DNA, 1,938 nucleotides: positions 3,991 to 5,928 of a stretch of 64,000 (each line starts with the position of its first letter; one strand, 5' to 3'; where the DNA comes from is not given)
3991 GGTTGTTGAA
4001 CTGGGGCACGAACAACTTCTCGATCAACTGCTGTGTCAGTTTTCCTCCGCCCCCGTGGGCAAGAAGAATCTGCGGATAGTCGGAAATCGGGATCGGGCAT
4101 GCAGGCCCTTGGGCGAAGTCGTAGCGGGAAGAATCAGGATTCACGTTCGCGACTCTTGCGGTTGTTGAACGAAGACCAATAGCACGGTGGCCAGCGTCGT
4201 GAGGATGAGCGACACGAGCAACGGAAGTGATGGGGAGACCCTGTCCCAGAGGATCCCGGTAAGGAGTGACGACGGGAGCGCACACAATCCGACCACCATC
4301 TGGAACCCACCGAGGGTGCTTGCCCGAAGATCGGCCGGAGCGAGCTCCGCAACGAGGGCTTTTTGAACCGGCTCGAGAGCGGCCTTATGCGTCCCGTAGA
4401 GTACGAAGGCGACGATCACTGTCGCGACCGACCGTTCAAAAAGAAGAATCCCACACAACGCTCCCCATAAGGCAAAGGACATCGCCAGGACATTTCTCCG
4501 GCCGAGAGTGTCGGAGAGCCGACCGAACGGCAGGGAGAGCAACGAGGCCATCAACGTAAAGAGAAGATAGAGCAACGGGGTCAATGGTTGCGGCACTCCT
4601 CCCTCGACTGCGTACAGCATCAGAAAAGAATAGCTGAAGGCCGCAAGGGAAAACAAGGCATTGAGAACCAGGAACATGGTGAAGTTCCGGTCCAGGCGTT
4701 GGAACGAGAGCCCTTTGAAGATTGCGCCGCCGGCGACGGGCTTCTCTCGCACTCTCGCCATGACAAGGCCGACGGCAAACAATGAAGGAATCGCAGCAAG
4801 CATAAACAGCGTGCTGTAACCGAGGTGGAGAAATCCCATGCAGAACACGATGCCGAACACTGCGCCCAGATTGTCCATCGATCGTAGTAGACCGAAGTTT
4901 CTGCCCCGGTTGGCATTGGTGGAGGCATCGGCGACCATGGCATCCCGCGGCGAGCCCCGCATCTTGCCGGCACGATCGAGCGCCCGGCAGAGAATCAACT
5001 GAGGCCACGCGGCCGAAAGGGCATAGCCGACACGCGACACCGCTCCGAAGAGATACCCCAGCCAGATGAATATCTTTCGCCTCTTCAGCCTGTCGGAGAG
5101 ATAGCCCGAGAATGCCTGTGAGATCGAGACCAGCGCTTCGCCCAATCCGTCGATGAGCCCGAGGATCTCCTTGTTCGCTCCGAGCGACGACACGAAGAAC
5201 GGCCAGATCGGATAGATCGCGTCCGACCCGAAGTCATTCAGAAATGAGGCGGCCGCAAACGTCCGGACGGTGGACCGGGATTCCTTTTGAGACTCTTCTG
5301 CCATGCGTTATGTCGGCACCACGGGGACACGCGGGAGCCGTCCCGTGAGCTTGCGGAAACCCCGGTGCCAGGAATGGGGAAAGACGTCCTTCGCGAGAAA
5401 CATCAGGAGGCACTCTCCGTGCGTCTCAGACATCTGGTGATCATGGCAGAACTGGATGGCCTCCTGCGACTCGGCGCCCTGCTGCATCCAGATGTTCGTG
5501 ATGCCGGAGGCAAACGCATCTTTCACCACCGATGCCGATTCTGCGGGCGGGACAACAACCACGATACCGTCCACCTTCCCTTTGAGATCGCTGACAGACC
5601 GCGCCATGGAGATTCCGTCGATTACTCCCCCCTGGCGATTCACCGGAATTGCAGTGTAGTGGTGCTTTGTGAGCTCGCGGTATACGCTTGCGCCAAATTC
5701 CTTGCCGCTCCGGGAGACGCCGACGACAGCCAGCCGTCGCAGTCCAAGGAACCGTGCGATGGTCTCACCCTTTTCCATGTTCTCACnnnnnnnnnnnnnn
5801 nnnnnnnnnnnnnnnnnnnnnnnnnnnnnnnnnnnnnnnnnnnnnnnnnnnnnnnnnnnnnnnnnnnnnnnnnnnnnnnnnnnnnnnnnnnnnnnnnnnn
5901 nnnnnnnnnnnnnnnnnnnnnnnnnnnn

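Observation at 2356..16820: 14-kb single-strand [NiFe] hydrogenase supercluster (hypAB, hoxEFUYH-W, hypFCD, hypE) with non-canonical inserted genes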

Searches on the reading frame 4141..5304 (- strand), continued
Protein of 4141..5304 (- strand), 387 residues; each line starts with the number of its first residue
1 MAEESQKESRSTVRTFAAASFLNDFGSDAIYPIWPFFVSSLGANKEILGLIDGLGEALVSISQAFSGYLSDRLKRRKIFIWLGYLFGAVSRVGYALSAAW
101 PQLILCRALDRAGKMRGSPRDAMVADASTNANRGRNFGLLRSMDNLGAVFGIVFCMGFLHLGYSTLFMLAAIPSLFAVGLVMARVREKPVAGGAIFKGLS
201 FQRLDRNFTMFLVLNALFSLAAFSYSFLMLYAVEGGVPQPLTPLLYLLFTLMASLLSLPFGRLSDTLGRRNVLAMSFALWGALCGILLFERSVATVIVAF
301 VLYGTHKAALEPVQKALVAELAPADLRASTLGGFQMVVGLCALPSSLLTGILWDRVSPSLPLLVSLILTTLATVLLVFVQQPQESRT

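Call 70: find_encoding_contigs(protein=P0008, flank=10000, max_places=2)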
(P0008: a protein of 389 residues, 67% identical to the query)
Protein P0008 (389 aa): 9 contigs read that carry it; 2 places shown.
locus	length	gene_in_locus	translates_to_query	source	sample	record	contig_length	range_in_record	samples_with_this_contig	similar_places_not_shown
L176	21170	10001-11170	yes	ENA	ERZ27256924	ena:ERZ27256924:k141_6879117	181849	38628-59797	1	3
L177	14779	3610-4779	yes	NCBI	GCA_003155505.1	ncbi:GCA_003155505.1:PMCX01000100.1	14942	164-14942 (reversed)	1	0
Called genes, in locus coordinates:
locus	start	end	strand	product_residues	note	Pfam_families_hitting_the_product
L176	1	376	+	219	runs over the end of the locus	PF02492:cobW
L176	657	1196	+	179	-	PF01257:2Fe-2S_thioredx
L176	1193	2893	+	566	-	PF01257:2Fe-2S_thioredx (weak), PF01512:Complex1_51K, PF10589:NADH_4Fe-4S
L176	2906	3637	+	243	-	PF13510:Fer2_4, PF12837:Fer4_6 (faint), PF10588:NADH-G_4Fe-4S_3, PF13183:Fer4_8 (weak), PF22117:Fer4_Nqo3, PF13187:Fer4_9 (weak), PF00037:Fer4 (weak), PF13484:Fer4_16 (weak), +2 more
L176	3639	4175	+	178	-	PF01058:Oxidored_q6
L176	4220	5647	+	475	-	PF27537:HoxH, PF00374:NiFeSe_Hases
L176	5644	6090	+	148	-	-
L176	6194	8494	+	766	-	PF00708:Acylphosphatase, PF07503:zf-HYPF, PF01300:Sua5_yciO_yrdC, PF17788:HypF_C, PF22521:HypF_C_2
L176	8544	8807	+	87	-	PF01455:HupF_HypC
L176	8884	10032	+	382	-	PF01924:HypD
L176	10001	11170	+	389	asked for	PF07690:MFS_1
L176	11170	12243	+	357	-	PF00586:AIRS, PF02769:AIRS_C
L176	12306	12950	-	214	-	PF04116:FA_hydroxylase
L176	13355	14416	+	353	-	PF03190:Thioredox_DsbH, PF00085:Thioredoxin (weak), PF13098:Thioredoxin_2, PF13899:Thioredoxin_7, PF13428:TPR_14 (faint)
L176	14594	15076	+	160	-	PF00583:Acetyltransf_1, PF13673:Acetyltransf_10 (weak), PF13508:Acetyltransf_7 (weak)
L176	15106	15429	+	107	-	PF04342:DMT_6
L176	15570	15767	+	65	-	-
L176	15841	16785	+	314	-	-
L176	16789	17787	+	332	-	PF07291:MauE, PF07681:DoxX (weak)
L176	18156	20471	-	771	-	PF00932:LTD, PF13860:FlgD_ig (weak)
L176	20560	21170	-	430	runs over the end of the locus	PF05221:AdoHcyase, PF00670:AdoHcyase_NAD, PF02826:2-Hacid_dh_C, PF07991:KARI_N (faint)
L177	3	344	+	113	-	?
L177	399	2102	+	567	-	-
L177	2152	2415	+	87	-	PF01455:HupF_HypC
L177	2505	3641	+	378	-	-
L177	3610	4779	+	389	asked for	PF07690:MFS_1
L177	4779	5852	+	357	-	PF00586:AIRS, PF02769:AIRS_C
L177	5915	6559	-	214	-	PF04116:FA_hydroxylase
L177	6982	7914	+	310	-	PF03190:Thioredox_DsbH, PF13098:Thioredoxin_2, PF13428:TPR_14 (faint), PF13432:TPR_16 (faint)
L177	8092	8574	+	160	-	PF00583:Acetyltransf_1, PF13673:Acetyltransf_10 (weak), PF13508:Acetyltransf_7 (weak)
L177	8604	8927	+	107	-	PF04342:DMT_6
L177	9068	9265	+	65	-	-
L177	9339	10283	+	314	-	-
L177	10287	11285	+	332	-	PF07291:MauE, PF07681:DoxX (weak)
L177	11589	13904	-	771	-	PF00932:LTD, PF13860:FlgD_ig (weak)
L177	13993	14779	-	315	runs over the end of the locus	?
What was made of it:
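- The MFS gene without the CoA-binding gene: L176/L177 (call 70).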

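Call 71: find_encoding_contigs(protein=P0024, flank=10000, max_places=2)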
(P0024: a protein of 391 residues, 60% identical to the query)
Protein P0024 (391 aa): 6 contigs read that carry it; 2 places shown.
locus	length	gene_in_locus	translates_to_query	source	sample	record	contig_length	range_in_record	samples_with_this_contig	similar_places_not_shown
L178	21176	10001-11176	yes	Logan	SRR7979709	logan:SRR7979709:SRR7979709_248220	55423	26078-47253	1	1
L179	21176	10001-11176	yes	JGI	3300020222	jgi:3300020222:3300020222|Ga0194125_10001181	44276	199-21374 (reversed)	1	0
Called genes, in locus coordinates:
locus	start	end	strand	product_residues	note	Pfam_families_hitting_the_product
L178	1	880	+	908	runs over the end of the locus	PF25788:Ig_Rha78A_N, PF08531:Bac_rhamnosid_N, PF05592:Bac_rhamnosid, PF17389:Bac_rhamnosid6H, PF17390:Bac_rhamnosid_C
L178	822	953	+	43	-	-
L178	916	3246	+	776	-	PF00933:Glyco_hydro_3, PF01915:Glyco_hydro_3_C, PF14310:Fn3-like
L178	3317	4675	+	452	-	PF00324:AA_permease, PF13520:AA_permease_2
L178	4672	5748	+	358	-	PF01208:URO-D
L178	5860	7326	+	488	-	PF00111:Fer2, PF17651:Raco_middle, PF14574:RACo_C_ter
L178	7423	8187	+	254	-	PF02405:MlaE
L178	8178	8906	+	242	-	PF00005:ABC_tran, PF13304:AAA_21 (faint)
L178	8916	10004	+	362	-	PF02470:MlaD, PF28544:Helical_needle (faint)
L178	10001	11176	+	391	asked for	PF07690:MFS_1, PF12832:MFS_1_like, PF00083:Sugar_tr (weak), PF07690:MFS_1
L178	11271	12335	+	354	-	PF00586:AIRS, PF02769:AIRS_C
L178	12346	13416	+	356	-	PF00871:Acetate_kinase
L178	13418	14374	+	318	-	PF01515:PTA_PTB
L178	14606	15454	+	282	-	PF01597:GCV_H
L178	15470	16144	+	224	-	PF01597:GCV_H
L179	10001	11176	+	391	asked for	PF07690:MFS_1, PF12832:MFS_1_like, PF00083:Sugar_tr (weak), PF07690:MFS_1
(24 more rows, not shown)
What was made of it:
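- hypE is followed by ackA–pta in Ignavibacteria (call 71).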

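Call 84: search_protein_families(library=pfam, proteins=[L010:2070-3368:+, L014:7612-8220:+, L010:112-720:+], max_evalue=0.001)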
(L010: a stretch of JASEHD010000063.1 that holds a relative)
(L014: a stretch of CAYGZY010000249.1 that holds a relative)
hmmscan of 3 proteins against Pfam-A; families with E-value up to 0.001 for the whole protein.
L010:2070-3368:+ (432 aa): 1 family
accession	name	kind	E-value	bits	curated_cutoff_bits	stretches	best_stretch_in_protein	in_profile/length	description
PF04235.18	DUF418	-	3.2e-45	154.4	23.6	1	261-424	2-163/163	Protein of unknown function (DUF418)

L014:7612-8220:+ (202 aa): 1 family
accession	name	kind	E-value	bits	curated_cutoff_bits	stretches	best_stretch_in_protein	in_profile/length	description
PF00881.29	Nitroreductase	-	4e-30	105.6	23.5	1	26-201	2-167/167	Nitroreductase family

L010:112-720:+ (202 aa): 2 families
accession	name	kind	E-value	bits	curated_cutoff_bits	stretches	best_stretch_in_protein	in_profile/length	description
PF00881.29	Nitroreductase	-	3.8e-31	109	23.5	1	27-201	3-167/167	Nitroreductase family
PF14512.11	TM1586_NiRdase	-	2.1e-05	24.7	27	0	149-201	81-132/215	Putative TM nitroreductase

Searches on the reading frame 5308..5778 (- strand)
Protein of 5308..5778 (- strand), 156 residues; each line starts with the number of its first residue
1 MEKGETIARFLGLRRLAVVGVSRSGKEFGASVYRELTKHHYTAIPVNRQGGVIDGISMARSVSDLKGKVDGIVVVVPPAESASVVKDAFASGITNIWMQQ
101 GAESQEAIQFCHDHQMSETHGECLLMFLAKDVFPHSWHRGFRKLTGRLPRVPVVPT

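Call 5: search_protein_families(library=pfam, proteins=[window:5308-5778:-], max_evalue=0.01)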
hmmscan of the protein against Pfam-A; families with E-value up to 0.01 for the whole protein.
window:5308-5778:- (156 aa): 2 families
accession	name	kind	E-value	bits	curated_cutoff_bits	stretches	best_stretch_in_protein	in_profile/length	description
PF13380.12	CoA_binding_2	-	1.3e-22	80.8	22.8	1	14-126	1-113/116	CoA binding domain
PF02629.25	CoA_binding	-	1.5e-08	35.7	22.3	1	15-98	5-93/97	CoA binding domain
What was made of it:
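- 5308..5778 (-): YccU/PF0725-like CoA-binding protein; a paralogue specific to the hyp cluster. CoA_binding_2, 1.3e-22 (call 5).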

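Call 7: search_protein_families(library=ncbifam, proteins=[window:5308-5778:-], max_evalue=0.01)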
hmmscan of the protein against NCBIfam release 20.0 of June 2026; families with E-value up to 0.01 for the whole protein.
window:5308-5778:- (156 aa): 3 families
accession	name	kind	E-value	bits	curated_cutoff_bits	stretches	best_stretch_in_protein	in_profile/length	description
TIGR02717.1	AcCoA-syn-alpha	equivalog_domain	2.3e-10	39.7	567.15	1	14-96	8-92/447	acetate--CoA ligase alpha subunit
NF045492.1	HydPropCoALig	equivalog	1.5e-08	33.5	1300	1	7-101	248-344/700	3-hydroxypropionate--CoA ligase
NF045494.1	AcCoALig_Archglob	equivalog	8.3e-06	24.4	1200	1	6-97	217-310/665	acetate--CoA ligase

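Call 20: search_solved_structures(query=window:5308-5778:-, max_evalue=0.001)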
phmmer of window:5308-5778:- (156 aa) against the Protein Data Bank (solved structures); distinct sequences matched with E-value up to 0.001: 9.
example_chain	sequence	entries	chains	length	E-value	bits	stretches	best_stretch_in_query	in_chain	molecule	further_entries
1y81_A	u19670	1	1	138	1.7e-17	67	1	13-127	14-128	conserved hypothetical protein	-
2d59_A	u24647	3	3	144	1.9e-05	27.9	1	13-114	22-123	hypothetical protein PH1109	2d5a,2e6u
4xyl_A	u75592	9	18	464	0.00011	25.4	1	9-94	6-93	alpha subunit of Acyl-CoA synthetase (NDP forming) | Acyl-CoA synthetase (NDP forming) | alpha subunit of acetyl-CoA synthetase (NDP forming)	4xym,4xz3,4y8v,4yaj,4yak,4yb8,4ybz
3q9u_A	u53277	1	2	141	0.00031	24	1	6-101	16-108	CoA binding protein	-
2csu_A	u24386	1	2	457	0.00035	23.8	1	10-79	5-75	457aa long hypothetical protein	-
3qa9_A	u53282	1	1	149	0.00039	23.6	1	13-102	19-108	CoA binding domain protein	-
3q9n_A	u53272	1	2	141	0.00042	23.5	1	13-101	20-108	CoA binding protein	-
9y43_A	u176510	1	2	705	0.00045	23.4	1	10-102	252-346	3-hydroxypropionate--CoA ligase [ADP-forming]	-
2duw_A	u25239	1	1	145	0.0005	23.3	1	10-124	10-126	putative CoA-binding protein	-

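Call 21: find_homologous_proteins(query=window:5308-5778:-, max_evalue=0.00001)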
Query window:5308-5778:- (156 aa): 157 proteins with E <= 0.00001 among 237 candidates; the best 120 are listed.
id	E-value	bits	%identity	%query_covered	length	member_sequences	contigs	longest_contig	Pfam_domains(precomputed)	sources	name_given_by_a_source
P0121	5.9e-99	346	100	100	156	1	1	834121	PF02629.26,PF13380.13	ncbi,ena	-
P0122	3.7e-74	266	75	99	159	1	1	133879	PF02629.26,PF13380.13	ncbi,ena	-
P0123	5.1e-67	242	71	98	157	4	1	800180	PF02629.26,PF13380.13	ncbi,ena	-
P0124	1.2e-65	238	68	97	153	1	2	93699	PF02629.26,PF13380.13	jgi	jgi:predicted CoA-binding protein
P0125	2.4e-63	231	67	97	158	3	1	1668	PF02629.26,PF13380.13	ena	-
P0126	6.0e-61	223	58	99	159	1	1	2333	PF02629.26,PF13380.13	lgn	-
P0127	2.7e-60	221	62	99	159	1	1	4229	PF02629.26,PF13380.13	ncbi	-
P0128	9.7e-40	154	53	90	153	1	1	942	PF02629.26,PF13380.13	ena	-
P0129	5.8e-38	148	50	96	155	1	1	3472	PF02629.26,PF13380.13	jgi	-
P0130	8.7e-38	148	45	96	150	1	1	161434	PF13380.13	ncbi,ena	-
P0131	1.3e-37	147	53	92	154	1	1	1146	PF02629.26,PF13380.13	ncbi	-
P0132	2.7e-36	143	47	96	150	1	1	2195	PF02629.26,PF13380.13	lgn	-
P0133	2.7e-36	143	43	96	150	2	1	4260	PF02629.26,PF13380.13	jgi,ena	-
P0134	1.0e-35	141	47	96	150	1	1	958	PF02629.26,PF13380.13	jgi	-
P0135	1.0e-35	141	50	96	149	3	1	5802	PF02629.26,PF13380.13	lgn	-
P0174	1.3e-32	131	51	90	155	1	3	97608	PF02629.26,PF13380.13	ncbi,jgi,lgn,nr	ncbi:MAG: CoA-binding protein [Bacteroidetes bacterium]|jgi:hypothetical protein|nr:CoA-binding prot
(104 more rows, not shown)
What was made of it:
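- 5308..5778 (-): It forms a tight subfamily P0121-P0127 (call 21).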

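Call 22: find_encoding_contigs(protein=P0124, flank=10000, max_places=2)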
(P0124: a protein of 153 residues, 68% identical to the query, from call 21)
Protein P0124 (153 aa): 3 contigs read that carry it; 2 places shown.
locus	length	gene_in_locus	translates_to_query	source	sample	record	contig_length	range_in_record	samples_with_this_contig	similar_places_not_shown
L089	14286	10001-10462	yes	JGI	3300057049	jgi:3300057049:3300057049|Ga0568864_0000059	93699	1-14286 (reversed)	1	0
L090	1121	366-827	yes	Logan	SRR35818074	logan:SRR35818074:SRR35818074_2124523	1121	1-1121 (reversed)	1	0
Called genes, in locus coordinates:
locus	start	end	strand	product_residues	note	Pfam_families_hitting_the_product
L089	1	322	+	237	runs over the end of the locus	PF02492:cobW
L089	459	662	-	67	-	-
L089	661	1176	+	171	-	PF01257:2Fe-2S_thioredx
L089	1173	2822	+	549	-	PF01257:2Fe-2S_thioredx (faint), PF01512:Complex1_51K, PF10589:NADH_4Fe-4S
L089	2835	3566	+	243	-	PF13510:Fer2_4, PF10588:NADH-G_4Fe-4S_3, PF13183:Fer4_8 (weak), PF13237:Fer4_10 (weak), PF22117:Fer4_Nqo3, PF12838:Fer4_7 (weak), PF13187:Fer4_9 (weak), PF00037:Fer4 (weak), +3 more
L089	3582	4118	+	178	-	PF01058:Oxidored_q6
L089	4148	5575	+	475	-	PF27537:HoxH, PF00374:NiFeSe_Hases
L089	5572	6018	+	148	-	-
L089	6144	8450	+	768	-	PF00708:Acylphosphatase, PF07503:zf-HYPF, PF01300:Sua5_yciO_yrdC, PF17788:HypF_C, PF22521:HypF_C_2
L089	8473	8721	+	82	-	PF01455:HupF_HypC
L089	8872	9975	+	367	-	PF01924:HypD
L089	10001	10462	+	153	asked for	PF02629:CoA_binding, PF13380:CoA_binding_2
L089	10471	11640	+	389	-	PF07690:MFS_1, PF12832:MFS_1_like (faint), PF07690:MFS_1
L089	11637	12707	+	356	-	PF00586:AIRS, PF02769:AIRS_C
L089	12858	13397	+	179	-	PF04542:Sigma70_r2, PF08281:Sigma70_r4_2, PF04545:Sigma70_r4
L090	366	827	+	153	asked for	PF02629:CoA_binding, PF13380:CoA_binding_2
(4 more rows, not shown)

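Call 23: find_encoding_contigs(protein=P0174, flank=8000, max_places=2)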
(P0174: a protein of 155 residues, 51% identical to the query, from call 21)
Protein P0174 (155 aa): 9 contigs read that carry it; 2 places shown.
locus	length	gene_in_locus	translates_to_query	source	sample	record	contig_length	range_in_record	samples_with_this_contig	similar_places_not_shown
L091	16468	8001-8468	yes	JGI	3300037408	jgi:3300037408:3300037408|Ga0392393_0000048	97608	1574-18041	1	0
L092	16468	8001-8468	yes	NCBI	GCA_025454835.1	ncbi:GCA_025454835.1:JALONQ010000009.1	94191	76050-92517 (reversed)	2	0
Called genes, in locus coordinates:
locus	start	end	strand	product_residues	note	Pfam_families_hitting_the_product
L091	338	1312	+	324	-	PF17164:DUF5122 (faint)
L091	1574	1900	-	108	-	PF05016:ParE_toxin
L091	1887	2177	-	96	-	PF02604:PhdYeFM_antitox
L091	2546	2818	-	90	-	PF01381:HTH_3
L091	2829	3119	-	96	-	PF05015:HigB-like_toxin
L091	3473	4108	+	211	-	-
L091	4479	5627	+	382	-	PF14870:PSII_BNR (faint), PF25852:DUF6242_C (faint), PF02012:BNR (faint), PF15902:Sortilin-Vps10 (faint), PF18962:Por_Secre_tail (weak)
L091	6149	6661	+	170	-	-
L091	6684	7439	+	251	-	PF20613:HipA_2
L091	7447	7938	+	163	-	PF00583:Acetyltransf_1, PF13508:Acetyltransf_7 (faint)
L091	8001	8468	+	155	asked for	PF02629:CoA_binding (weak), PF13380:CoA_binding_2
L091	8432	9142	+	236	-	PF00484:Pro_CA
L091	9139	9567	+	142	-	PF13279:4HBT_2, PF03061:4HBT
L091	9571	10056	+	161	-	PF03061:4HBT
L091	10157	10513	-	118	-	PF01883:FeS_assembly_P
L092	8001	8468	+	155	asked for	PF02629:CoA_binding (weak), PF13380:CoA_binding_2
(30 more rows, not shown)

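Call 24: find_encoding_contigs(protein=P0130, flank=8000, max_places=2)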
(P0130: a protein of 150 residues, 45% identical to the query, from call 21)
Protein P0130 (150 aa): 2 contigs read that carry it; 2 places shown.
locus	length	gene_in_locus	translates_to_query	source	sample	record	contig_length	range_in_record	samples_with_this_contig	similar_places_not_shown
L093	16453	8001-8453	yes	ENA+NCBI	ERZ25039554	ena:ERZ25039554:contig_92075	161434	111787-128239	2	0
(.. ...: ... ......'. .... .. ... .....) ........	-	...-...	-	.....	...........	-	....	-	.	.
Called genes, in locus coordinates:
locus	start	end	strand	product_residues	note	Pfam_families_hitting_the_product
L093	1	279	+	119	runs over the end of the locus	PF11158:DUF2938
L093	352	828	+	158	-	PF13577:SnoaL_4 (weak), PF14534:DUF4440, PF12680:SnoaL_2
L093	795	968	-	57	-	-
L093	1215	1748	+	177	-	PF01872:RibD_C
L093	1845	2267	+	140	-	PF06108:DUF952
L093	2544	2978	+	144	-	-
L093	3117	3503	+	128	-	-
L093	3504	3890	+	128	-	-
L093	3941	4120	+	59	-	-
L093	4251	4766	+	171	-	-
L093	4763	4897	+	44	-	-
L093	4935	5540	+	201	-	PF06736:TMEM175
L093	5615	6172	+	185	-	PF04191:PEMT, PF04140:ICMT (weak)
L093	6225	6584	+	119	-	-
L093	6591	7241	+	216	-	PF13527:Acetyltransf_9 (faint), PF00583:Acetyltransf_1, PF13508:Acetyltransf_7, PF13673:Acetyltransf_10 (weak)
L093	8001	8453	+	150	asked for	PF13380:CoA_binding_2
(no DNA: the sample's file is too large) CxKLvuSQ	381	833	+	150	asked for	PF13380:CoA_binding_2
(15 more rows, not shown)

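Call 73: search_solved_structures(query=A3, max_evalue=0.00001, show_alignments=2)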
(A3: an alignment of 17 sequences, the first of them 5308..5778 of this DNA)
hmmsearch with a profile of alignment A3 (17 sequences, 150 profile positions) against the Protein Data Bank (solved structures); distinct sequences matched with E-value up to 0.00001: 12.
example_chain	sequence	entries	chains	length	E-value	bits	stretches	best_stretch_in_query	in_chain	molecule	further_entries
1y81_A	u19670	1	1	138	1.4e-29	106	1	13-132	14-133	conserved hypothetical protein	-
2d59_A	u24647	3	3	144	6.6e-24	87.6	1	4-125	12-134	hypothetical protein PH1109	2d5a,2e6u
2duw_A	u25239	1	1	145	1.5e-22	83.2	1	4-130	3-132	putative CoA-binding protein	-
3qa9_A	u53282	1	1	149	2.1e-22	82.7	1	4-129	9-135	CoA binding domain protein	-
3q9n_A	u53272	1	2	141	9e-22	80.7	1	4-125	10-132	CoA binding protein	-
3q9u_A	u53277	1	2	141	7.4e-21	77.7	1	6-125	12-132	CoA binding protein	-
1iuk_A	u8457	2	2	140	2.5e-17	66.2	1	6-126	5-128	hypothetical protein TT1466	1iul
9y43_A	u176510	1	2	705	5.7e-17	65.1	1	6-133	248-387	3-hydroxypropionate--CoA ligase [ADP-forming]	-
4xyl_A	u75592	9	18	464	8.4e-15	58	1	7-94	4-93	alpha subunit of Acyl-CoA synthetase (NDP forming) | Acyl-CoA synthetase (NDP forming) | alpha subunit of acetyl-CoA synthetase (NDP forming)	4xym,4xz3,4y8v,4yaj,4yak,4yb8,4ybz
2csu_A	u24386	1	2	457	1.8e-13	53.7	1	8-98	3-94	457aa long hypothetical protein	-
7cm9_A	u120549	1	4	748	4.4e-07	33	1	12-140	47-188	DMSP lyase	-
8wzu_A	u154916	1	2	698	6e-06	29.3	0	10-133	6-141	4-hydroxybutyrate--CoA ligase [ADP-forming]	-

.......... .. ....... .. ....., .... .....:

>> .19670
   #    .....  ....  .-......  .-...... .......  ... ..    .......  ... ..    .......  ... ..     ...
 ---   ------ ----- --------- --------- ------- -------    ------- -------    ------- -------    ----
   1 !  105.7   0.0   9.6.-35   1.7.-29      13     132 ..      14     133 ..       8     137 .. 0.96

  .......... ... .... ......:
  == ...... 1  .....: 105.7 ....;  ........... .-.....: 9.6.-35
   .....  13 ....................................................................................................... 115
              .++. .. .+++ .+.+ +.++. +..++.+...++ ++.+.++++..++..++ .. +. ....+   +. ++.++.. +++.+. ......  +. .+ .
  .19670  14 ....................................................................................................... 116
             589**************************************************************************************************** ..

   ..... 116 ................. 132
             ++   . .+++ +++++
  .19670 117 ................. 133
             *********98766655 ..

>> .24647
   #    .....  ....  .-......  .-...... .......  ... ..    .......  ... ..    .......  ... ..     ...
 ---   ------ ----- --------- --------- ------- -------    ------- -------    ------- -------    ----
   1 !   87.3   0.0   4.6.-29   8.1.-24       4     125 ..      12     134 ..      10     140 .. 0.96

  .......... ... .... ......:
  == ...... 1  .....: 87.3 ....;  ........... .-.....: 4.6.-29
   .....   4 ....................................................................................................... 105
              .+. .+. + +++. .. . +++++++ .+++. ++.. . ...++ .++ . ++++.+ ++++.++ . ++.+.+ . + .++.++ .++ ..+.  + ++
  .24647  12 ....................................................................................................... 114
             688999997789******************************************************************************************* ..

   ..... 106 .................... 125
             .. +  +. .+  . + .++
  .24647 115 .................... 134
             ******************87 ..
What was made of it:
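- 5308..5778 (-): PDB 1y81, 1.4e-29 by profile (call 73).
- On YccU-like CoA-binding proteins (CoA_binding_2): 1y81 at 1.4e-29 and 2d59 at 6.6e-24 (call 73).
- Closest known: HypX. Different: It has no formyltransferase or crotonase domain (calls 5, 73).
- Closest known: YccU / PF0725. Same: Clear sequence membership: Pfam at 1e-22 and PDB profile at 1e-29 (calls 5, 73).
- The protein has a binding fold only and no catalytic domain (call 73).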
